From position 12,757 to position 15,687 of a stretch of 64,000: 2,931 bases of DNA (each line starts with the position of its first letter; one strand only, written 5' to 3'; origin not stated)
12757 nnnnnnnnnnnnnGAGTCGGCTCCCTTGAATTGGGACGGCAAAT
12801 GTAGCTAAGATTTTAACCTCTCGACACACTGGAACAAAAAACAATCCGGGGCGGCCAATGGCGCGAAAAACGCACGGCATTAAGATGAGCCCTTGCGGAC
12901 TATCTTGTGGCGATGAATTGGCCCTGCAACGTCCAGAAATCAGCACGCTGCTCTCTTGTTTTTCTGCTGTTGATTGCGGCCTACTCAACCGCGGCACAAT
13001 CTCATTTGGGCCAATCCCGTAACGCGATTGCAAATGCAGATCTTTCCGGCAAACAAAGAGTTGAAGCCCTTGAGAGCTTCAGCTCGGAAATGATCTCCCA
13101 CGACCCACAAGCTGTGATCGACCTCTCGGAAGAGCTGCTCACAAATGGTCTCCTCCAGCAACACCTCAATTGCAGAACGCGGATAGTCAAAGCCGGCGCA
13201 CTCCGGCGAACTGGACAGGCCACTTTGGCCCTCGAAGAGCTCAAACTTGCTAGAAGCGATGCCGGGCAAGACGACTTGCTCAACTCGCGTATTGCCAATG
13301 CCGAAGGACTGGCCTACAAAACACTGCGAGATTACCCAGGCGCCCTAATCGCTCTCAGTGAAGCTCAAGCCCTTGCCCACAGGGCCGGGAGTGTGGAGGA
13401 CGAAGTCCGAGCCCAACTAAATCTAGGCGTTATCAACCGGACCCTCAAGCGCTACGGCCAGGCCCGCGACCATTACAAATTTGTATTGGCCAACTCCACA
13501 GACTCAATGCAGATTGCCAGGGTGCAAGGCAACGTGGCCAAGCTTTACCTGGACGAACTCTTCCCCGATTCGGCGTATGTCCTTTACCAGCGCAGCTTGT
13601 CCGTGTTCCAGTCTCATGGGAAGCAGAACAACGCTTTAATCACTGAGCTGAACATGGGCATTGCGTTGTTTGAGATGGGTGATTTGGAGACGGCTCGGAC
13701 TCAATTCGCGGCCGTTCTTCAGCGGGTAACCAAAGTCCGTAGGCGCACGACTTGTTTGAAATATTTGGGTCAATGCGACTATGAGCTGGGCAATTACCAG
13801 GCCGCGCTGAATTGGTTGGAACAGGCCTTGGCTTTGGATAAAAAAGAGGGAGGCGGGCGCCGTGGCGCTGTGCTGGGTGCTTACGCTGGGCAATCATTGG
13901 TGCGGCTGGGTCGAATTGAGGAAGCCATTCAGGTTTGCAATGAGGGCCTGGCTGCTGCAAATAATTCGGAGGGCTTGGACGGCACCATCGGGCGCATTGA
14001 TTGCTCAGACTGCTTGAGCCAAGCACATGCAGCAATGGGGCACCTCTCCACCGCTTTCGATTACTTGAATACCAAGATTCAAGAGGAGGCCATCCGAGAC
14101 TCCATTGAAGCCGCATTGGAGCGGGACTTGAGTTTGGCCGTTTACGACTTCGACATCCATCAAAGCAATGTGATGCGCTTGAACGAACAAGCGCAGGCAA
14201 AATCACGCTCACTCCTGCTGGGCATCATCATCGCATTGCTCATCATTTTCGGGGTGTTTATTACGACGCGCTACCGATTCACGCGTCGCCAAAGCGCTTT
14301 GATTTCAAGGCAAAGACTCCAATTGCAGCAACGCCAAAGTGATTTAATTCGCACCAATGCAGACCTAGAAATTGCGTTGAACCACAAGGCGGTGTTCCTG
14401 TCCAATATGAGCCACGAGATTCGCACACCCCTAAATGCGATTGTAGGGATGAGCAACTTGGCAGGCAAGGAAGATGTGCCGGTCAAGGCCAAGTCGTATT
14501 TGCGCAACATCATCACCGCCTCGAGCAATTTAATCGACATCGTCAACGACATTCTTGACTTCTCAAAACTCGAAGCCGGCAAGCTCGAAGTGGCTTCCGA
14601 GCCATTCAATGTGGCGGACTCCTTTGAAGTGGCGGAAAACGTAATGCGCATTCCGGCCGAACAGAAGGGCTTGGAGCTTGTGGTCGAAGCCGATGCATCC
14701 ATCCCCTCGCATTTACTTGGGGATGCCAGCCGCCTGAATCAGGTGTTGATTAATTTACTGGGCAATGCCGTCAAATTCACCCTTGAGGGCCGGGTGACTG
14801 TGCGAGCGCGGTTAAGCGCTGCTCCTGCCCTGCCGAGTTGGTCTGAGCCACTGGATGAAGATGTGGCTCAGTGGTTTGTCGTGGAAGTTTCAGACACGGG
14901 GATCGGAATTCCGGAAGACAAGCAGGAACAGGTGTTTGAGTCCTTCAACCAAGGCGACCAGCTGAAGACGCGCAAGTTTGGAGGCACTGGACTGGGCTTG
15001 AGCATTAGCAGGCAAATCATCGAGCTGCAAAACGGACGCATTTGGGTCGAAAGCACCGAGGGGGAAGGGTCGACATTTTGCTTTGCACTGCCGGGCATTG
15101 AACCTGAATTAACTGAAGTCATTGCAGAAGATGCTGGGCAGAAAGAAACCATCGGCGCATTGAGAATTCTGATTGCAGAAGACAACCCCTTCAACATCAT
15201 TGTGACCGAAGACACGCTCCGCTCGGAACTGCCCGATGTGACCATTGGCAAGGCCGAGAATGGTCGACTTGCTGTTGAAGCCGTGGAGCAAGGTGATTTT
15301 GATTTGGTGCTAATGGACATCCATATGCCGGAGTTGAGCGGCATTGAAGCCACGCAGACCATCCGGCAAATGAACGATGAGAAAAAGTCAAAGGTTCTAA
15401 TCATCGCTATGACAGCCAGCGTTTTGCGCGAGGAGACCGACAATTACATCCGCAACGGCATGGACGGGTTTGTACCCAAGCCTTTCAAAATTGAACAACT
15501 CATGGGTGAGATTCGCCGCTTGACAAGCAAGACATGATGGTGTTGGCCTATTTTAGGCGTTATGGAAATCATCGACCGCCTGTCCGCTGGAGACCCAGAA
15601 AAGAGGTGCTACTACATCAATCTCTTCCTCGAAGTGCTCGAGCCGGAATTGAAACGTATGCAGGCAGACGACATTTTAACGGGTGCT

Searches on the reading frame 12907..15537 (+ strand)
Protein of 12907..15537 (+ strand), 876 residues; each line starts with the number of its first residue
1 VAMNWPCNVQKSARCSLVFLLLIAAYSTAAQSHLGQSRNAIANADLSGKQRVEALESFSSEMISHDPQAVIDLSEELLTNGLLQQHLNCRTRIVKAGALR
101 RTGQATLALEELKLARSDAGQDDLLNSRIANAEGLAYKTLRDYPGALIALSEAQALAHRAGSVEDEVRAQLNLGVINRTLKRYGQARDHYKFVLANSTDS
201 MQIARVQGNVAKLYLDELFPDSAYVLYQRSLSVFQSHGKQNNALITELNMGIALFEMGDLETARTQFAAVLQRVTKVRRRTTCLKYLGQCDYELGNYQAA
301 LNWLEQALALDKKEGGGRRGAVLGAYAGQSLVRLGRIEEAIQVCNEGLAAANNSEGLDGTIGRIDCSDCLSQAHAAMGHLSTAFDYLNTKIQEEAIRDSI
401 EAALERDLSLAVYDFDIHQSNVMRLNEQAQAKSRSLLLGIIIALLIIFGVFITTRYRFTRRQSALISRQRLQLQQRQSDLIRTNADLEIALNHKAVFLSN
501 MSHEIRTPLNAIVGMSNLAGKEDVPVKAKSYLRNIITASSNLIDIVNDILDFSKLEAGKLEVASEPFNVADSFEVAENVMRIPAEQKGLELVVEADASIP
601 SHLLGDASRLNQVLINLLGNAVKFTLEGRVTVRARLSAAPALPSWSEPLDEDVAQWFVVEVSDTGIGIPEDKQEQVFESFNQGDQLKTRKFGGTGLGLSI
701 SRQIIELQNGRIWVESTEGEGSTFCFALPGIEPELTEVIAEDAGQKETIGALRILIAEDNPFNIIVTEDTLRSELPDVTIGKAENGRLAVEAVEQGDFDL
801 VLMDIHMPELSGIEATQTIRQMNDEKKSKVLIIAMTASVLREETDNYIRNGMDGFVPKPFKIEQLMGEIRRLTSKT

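Call 14: search_protein_families(library=ncbifam, proteins=[window:12907-15537:+], max_evalue=10)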
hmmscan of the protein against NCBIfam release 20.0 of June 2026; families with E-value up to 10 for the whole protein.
window:12907-15537:+ (876 aa): 160 families (the best 25 are shown)
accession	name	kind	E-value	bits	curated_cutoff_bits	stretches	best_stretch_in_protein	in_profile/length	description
TIGR02956.1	TMAO_torS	equivalog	1e-101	341.6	676.5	1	470-871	442-818/967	TMAO reductase system sensor histidine kinase/response regulator TorS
NF008318.0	PRK11107.1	equivalog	8.9e-92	308.6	890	2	492-729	291-517/920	two-component sensor histidine kinase BarA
NF008302.0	PRK11091.1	equivalog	5e-83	279.6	838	1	483-873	272-643/779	aerobic respiration two-component sensor histidine kinase ArcB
NF041947.1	LuxQ_Vibrio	equivalog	1.8e-81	274.2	1200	1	475-868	455-834/843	quorum-sensing autoinducer 2 sensor kinase/phosphatase LuxQ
NF011874.0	PRK15347.1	equivalog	3.8e-70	237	852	2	473-733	377-617/921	two component system sensor kinase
NF045901.1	HisKinLetSLeg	equivalog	8.4e-70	235.8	1650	2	492-726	291-514/906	two-component system sensor histidine kinase LetS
NF038297.2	hybrid_HK_HrmK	equivalog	1.3e-61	209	725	1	466-866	206-601/607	hybrid histidine kinase/response regulator HrmK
NF008543.0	PRK11466.1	equivalog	7.4e-59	199.5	982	1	472-866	422-791/914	TMAO reductase system sensor histidine kinase/response regulator TorS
NF008099.0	PRK10841.1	equivalog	1e-57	195.7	920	2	487-729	463-689/949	two-component system sensor histidine kinase RcsC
NF046044.1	PnpS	equivalog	2.2e-52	178.4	400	1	495-729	171-390/390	two-component system histidine kinase PnpS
NF047465.1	hybrid_HK_LvrA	exception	2.6e-43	148.2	1200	2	472-748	180-440/819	hybrid histidine kinase/response regulator LvrA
NF041880.1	EPS_EpsF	equivalog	1.2e-42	146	900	2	486-729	266-492/492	response regulator EpsF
NF041832.1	near_NosP_CTERM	subfamily_domain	9.5e-42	143.4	400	1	490-865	3-362/370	NahK/ErcS family hybrid sensor histidine kinase/response regulator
NF047874.1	MASE3_PAS_HK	subfamily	9.6e-42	143.6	560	1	494-737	398-632/655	MASE3 domain-containing sensor histidine kinase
NF033092.0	HK_WalK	equivalog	2.4e-41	142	725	1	494-729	372-593/594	cell wall metabolism sensor histidine kinase WalK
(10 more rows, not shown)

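Call 15: search_protein_families(library=pfam, proteins=[window:12907-15537:+], max_evalue=10)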
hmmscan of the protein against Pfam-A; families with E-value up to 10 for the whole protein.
window:12907-15537:+ (876 aa): 21 families
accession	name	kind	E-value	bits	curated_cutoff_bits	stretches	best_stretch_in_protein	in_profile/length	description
PF02518.31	HATPase_c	-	1.3e-28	100.1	26.4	1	605-729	1-108/111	Histidine kinase-, DNA gyrase B-, and HSP90-like ATPase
PF00072.30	Response_reg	-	7.1e-22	78.1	30.2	1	754-869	1-110/111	Response regulator receiver domain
PF13424.12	TPR_12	-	3.1e-20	72.6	30.1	4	244-313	3-77/77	Tetratricopeptide repeat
PF00512.31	HisKA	-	1.5e-17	63.8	26.9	1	496-558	4-66/66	His Kinase A (phospho-acceptor) domain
PF07719.23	TPR_2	-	1.3e-14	53.4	27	5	284-312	4-32/34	Tetratricopeptide repeat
PF00515.34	TPR_1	-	4.1e-11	42.7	27.8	2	284-312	4-32/34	Tetratricopeptide repeat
PF13432.12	TPR_16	-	2e-09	38.2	32.7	3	248-311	1-61/65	Tetratricopeptide repeat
PF13181.12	TPR_8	-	7.6e-08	32.4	25.7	2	287-313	7-33/34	Tetratricopeptide repeat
PF13428.12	TPR_14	-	1.7e-07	31.7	23.5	2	326-355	6-35/44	Tetratricopeptide repeat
PF13414.12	TPR_11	-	4.6e-06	26.7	26.8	1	291-312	4-25/42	TPR repeat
PF13374.12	TPR_10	-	1.2e-05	25.6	27.5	2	286-310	7-31/42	Tetratricopeptide repeat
PF13174.12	TPR_6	-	1.8e-05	25.5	26.3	1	248-273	4-29/33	Tetratricopeptide repeat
PF14559.12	TPR_19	-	0.00015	22.5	25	2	293-353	3-57/68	Tetratricopeptide repeat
PF10602.15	RPN7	-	0.0016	18.6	29.6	1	254-341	46-133/174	26S proteasome subunit RPN7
PF20257.3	SAM_HAT_C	-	0.012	16.4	25.5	1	163-214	24-75/84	SAM hydroxide adenosyltransferase C-terminal domain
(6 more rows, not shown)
